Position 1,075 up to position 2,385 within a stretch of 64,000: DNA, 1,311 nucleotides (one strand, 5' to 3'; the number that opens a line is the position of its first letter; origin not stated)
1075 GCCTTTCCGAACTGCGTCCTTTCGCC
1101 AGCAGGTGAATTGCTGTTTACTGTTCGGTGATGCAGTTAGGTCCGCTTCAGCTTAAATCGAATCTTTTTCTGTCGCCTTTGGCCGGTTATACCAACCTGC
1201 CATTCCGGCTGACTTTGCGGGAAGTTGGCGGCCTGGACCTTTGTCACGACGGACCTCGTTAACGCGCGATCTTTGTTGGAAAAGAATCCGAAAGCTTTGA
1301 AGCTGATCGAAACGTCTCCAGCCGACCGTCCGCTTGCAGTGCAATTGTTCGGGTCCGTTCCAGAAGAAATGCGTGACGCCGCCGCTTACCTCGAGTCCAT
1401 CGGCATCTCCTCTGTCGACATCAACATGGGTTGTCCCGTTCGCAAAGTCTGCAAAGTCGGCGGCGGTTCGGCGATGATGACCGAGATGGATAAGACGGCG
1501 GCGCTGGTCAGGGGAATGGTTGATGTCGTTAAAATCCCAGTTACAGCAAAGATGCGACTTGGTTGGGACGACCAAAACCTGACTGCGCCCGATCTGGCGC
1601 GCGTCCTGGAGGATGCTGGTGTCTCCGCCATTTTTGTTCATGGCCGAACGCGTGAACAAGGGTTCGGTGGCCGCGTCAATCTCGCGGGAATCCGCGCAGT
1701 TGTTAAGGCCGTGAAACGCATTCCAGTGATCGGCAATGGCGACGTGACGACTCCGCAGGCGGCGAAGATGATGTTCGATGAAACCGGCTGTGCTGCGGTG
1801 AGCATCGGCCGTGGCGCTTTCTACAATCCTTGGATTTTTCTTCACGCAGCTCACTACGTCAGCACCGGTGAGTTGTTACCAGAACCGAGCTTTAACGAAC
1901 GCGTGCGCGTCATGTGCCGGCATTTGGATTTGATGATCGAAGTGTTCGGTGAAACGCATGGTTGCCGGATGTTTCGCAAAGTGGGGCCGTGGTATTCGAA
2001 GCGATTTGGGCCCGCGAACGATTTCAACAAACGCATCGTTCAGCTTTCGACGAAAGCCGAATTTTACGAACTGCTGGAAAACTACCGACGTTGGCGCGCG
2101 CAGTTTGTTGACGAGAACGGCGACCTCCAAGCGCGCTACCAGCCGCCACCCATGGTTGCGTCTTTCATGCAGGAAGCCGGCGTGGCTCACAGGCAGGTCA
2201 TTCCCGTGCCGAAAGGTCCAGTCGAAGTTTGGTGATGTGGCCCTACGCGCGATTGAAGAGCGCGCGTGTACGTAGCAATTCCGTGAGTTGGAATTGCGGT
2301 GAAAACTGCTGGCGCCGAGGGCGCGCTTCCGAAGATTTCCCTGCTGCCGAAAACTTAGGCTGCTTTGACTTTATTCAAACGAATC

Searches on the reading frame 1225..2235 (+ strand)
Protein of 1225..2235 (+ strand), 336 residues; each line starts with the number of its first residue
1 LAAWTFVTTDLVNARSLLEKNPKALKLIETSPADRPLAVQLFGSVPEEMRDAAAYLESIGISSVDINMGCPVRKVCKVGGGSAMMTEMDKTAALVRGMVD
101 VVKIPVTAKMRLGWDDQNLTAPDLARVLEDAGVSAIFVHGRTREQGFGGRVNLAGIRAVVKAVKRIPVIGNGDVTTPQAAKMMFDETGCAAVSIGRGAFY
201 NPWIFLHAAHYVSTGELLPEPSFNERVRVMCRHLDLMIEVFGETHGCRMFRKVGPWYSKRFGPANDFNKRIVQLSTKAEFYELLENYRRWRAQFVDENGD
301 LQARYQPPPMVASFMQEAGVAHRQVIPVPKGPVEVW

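Call 37: search_protein_families(library=pfam, proteins=[window:1225-2235:+], max_evalue=0.01)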
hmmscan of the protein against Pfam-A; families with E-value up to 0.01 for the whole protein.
window:1225-2235:+ (336 aa): 3 families
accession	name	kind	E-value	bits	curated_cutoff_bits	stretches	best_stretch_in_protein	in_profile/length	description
PF01207.24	Dus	-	2.4e-73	247.4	20.4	1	5-285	24-303/311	Dihydrouridine synthase (Dus)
PF13714.12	PEP_mutase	-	0.0029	17.7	31.5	0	86-162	52-131/240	Phosphoenolpyruvate phosphomutase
PF01180.27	DHO_dh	-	0.0044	16.7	27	0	151-205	225-280/291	Dihydroorotate dehydrogenase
